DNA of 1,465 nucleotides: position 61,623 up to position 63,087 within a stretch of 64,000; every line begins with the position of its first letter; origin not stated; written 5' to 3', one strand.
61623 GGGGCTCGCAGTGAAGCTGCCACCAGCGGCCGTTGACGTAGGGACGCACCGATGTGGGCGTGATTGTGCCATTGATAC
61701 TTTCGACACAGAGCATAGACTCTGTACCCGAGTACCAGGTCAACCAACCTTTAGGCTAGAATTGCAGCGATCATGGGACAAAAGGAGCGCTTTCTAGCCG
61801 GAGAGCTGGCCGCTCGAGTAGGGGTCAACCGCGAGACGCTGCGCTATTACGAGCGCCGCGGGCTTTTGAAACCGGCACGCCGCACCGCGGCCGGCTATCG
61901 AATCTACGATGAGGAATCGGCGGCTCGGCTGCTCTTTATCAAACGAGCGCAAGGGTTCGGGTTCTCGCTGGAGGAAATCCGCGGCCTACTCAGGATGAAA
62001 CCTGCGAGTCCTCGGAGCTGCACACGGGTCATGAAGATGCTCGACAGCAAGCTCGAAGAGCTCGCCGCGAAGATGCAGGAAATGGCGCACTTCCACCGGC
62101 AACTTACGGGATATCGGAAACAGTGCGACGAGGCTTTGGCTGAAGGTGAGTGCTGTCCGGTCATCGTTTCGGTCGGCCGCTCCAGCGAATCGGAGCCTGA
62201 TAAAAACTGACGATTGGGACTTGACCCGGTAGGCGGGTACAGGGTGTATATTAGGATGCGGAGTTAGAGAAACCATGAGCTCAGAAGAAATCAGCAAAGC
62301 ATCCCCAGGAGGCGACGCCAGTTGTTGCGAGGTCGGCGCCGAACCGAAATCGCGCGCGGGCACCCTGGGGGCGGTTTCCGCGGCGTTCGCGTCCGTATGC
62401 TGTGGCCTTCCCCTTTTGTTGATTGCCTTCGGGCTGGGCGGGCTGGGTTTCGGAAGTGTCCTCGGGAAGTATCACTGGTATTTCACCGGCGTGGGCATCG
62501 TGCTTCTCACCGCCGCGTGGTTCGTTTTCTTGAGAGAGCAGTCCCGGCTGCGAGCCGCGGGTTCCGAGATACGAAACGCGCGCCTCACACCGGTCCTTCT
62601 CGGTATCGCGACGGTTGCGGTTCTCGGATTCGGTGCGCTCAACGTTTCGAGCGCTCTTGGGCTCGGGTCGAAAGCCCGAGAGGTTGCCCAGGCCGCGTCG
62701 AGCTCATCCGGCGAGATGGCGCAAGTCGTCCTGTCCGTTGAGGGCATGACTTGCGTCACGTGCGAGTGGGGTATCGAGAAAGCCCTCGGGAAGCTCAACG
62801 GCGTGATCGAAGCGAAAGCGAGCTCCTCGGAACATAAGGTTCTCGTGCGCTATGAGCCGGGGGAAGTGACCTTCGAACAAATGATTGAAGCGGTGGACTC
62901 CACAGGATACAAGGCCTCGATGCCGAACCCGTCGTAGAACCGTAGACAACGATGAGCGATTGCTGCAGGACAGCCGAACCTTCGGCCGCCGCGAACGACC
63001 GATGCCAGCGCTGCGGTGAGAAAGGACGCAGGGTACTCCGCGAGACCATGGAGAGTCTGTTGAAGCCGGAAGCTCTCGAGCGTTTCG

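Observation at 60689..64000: Compact mer-like metal resistance locus: OMP - merR - merT::merP fusion - Cys-rich protein - merP(UGA) - secreted His-rich protein, with no merA in view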

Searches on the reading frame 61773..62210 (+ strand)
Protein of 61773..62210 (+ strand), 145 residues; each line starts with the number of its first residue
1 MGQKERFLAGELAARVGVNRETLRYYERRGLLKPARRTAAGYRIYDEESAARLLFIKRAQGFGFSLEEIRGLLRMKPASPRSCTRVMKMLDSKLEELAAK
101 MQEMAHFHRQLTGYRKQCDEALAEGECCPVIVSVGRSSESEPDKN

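Call 7: search_protein_families(library=pfam, proteins=[window:61773-62210:+], max_evalue=0.01)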
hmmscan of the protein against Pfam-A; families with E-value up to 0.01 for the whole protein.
window:61773-62210:+ (145 aa): 3 families
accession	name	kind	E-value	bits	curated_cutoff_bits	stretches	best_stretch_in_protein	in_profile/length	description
PF13411.12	MerR_1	-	1.8e-20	73.2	21.6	1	10-75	4-68/69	MerR HTH family regulatory protein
PF09278.17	MerR-DNA-bind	-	1.2e-16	61.5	25.4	1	51-113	2-64/65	MerR, DNA binding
PF00376.29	MerR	-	3.4e-14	52.8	28.2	1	10-45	3-38/38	MerR family regulatory protein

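Call 8: search_protein_families(library=ncbifam, proteins=[window:61773-62210:+], max_evalue=0.01)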
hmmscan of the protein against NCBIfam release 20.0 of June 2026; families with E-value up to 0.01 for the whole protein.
window:61773-62210:+ (145 aa): 19 families
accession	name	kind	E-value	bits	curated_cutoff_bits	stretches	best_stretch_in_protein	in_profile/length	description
TIGR02051.1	MerR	equivalog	6.8e-33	113.6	150.85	1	10-133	3-123/124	mercury resistance transcriptional regulator MerR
NF007069.0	PRK09514.1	equivalog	1.5e-30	106.1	143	1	8-137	3-133/141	Zn(2+)-responsive transcriptional regulator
TIGR02043.1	ZntR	equivalog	2.7e-29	101.9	167.95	1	9-130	4-126/131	Zn(2+)-responsive transcriptional regulator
TIGR02047.1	CadR-PbrR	equivalog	2.2e-28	98.9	151.45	1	10-130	4-123/127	Cd(II)/Pb(II)-responsive transcriptional regulator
TIGR02044.1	CueR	equivalog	2e-23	82.8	147.4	1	10-132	4-124/127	Cu(I)-responsive transcriptional regulator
NF010315.0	PRK13752.1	subfamily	2.4e-18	66.6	261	1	9-136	10-134/144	mercury resistance transcriptional regulator MerR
TIGR02054.1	MerD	equivalog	8.7e-14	52.1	103.65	1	11-119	8-114/120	mercuric resistance transcriptional repressor MerD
NF007590.0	PRK10227.1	equivalog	1.6e-12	47.6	244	1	12-133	6-125/135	Cu(I)-responsive transcriptional regulator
TIGR01950.1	SoxR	equivalog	2.5e-12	46.8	116.9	1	9-113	4-108/142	redox-sensitive transcriptional activator SoxR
NF041849.1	trans_regNmlR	equivalog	9.3e-12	45.1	175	1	13-111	7-105/117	stress response transcriptional regulator NmlR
NF053782.1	ChlnTransRegdde3219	equivalog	2e-11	43.9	450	1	1-109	1-107/278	choline utilization transcriptional activator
NF047375.1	HeatShock_HspR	equivalog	6.4e-09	35.7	105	1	11-102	8-91/92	heat shock protein transcriptional repressor HspR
NF050798.1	TF_FtsR_Actino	equivalog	1.2e-07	32.1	150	1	22-80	21-79/223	transcriptional regulator FtsR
NF033783.1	coreg_MerD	equivalog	1.8e-07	31.6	170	1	10-78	7-75/121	mercury resistance co-regulator MerD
NF047377.1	heat_HspR_dupli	exception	9.2e-07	28.6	300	1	15-103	14-98/214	heat shock protein transcriptional repressor HspR, fused homodimer type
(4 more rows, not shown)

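Call 64: search_solved_structures(query=window:61773-62210:+, max_evalue=0.000001, show_alignments=4)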
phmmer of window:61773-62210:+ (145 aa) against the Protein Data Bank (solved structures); distinct sequences matched with E-value up to 0.000001: 14.
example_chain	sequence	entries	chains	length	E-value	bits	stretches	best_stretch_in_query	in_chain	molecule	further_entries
4ua1_A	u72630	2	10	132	1.8e-23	86.5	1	6-133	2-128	Regulatory protein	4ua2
5gpe_A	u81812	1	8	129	1.8e-19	73.5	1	9-128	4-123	Transcriptional regulator, MerR-family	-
6jyw_A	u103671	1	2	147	7.5e-19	71.5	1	9-131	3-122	CadR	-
6jgv_A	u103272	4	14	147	7.2e-18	68.3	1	9-131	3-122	CadR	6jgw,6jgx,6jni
6jgf_A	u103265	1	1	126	8.1e-18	68.2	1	9-128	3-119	CadR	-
5crl_A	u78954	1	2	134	1.2e-16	64.4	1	5-134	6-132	Mercuric resistance operon regulatory protein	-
6ldi_G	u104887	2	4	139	4.1e-11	46.5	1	11-133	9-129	HTH-type transcriptional regulator CueR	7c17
1q05_A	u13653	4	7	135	4.2e-11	46.4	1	12-133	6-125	Transcriptional regulator cueR | HTH-type transcriptional regulator CueR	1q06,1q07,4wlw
6xh7_G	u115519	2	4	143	5e-11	46.2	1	12-133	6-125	HTH-type transcriptional regulator CueR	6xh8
2vz4_A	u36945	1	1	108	6.2e-10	42.6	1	8-101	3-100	HTH-TYPE TRANSCRIPTIONAL ACTIVATOR TIPA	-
4wls_A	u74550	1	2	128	9.6e-10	42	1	12-113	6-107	HTH-type transcriptional regulator CueR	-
3gp4_A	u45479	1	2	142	4e-07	33.5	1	11-79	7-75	Transcriptional regulator, MerR family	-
3hh0_A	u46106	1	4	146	4.1e-07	33.5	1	8-100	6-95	Transcriptional regulator, MerR family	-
1jbg_A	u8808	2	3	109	4.8e-07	33.3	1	11-88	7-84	transcription activator of multidrug-efflux transporter genes mta | transcription activator MtaN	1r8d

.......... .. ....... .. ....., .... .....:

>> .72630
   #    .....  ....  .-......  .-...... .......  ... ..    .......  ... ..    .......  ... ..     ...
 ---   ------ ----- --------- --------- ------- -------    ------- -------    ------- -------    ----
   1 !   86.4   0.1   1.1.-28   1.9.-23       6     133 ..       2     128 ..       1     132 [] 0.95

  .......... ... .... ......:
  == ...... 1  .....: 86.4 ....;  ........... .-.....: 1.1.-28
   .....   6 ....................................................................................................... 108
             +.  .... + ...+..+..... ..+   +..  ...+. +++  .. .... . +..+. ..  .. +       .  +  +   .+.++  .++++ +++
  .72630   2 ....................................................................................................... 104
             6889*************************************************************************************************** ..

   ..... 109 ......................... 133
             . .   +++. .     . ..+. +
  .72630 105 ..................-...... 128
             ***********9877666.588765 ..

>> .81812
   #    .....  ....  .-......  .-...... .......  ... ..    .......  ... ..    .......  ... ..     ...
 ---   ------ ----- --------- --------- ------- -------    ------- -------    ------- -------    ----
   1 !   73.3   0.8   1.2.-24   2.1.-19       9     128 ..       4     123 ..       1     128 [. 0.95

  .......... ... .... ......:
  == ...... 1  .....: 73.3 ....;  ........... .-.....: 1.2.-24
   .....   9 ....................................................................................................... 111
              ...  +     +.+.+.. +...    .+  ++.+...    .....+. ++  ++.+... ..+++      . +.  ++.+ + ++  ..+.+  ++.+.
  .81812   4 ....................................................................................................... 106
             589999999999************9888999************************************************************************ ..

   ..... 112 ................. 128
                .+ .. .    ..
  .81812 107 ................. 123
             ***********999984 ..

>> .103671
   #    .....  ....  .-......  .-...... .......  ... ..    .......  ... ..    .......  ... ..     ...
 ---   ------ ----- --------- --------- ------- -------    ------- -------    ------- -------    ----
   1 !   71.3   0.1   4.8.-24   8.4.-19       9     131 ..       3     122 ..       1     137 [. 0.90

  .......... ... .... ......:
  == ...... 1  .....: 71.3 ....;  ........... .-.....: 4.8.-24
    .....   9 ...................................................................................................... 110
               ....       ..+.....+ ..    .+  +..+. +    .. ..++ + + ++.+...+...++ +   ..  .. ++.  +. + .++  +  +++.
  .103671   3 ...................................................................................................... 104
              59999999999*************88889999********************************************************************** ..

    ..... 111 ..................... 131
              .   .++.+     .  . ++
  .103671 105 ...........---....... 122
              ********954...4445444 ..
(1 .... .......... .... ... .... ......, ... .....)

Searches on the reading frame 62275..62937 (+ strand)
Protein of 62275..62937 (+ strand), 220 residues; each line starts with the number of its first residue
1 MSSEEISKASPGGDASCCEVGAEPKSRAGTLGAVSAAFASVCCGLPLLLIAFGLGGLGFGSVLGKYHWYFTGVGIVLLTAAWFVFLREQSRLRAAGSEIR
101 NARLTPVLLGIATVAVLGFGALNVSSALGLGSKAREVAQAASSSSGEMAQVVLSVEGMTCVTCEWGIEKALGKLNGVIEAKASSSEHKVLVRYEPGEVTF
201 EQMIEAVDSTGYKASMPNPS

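Call 7: search_protein_families(library=pfam, proteins=[window:62275-62937:+], max_evalue=0.01)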
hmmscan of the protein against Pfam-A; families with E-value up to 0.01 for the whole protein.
window:62275-62937:+ (220 aa): 2 families
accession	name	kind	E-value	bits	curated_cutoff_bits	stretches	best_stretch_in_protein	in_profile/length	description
PF00403.32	HMA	-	1.4e-13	51.4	24.8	1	152-213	1-62/62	Heavy-metal-associated domain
PF02411.20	MerT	-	1.1e-05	25.8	32.9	1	31-89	11-73/116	MerT mercuric transport protein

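Call 8: search_protein_families(library=ncbifam, proteins=[window:62275-62937:+], max_evalue=0.01)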
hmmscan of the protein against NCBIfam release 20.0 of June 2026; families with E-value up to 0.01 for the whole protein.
window:62275-62937:+ (220 aa): 16 families
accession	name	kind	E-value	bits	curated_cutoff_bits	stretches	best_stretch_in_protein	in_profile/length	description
NF033556.1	MerTP_fusion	equivalog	8.1e-24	84.2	180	1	32-214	2-185/186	mercuric transport protein MerTP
NF041115.1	UxxU_metal_bind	equivalog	5.4e-19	68.1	95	1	148-216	3-71/74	metal-binding (seleno)protein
NF033795.1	chaper_CopZ_Bs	exception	8.7e-17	61.1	91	1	150-213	1-64/66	copper chaperone CopZ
NF047957.1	CopZ_AFE_1862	equivalog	2e-12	47.4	85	1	152-215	2-62/62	CopZ family metallochaperone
TIGR00003.1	TIGR00003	subfamily_domain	1.1e-10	41.6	62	1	151-214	2-65/66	copper ion binding protein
TIGR02052.1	MerP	equivalog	3.7e-10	40.2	92.55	1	149-216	23-90/92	mercury resistance system periplasmic binding protein MerP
NF033794.2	chaper_CopZ_Eh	exception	6.9e-10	38.9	95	1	153-215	4-66/68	copper chaperone CopZ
NF045683.1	MerT_CopZ_Se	exception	1.5e-09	37.7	375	1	137-219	150-232/235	MerT/CopZ fusion-like heavy metal transport selenoprotein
NF010311.1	PRK13748.1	subfamily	3.6e-08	32.7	600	1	152-216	2-65/560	mercury(II) reductase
NF033781.1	chaper_CopP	exception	5e-07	29.8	112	1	151-213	2-63/65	copper-binding metallochaperone CopP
NF007952.0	PRK10671.1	equivalog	8.9e-07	27.4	1316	1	138-215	94-166/838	copper-exporting P-type ATPase CopA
NF010314.2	PRK13751.2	equivalog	3.1e-06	27.3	150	1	30-92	12-76/116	mercuric ion transporter MerT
NF008262.1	PRK11033.1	equivalog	1.5e-05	23.7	1005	1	141-214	33-104/731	zinc/cadmium/mercury/lead-transporting ATPase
NF041383.1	Trx_VPGUxxT_two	exception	0.00035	20.3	275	1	160-211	151-204/287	VPGUxxT family thioredoxin-like (seleno)protein, type 2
NF033560.1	merT_RC607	exception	0.00064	20.1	130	1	31-91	7-70/97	mercuric transport protein MerT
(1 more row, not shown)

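Call 12: find_encoding_contigs(protein=window:62275-62937:+, flank=10000, max_places=8)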
Protein window:62275-62937:+ (220 aa): no gene with exactly this product is on record in the collection.
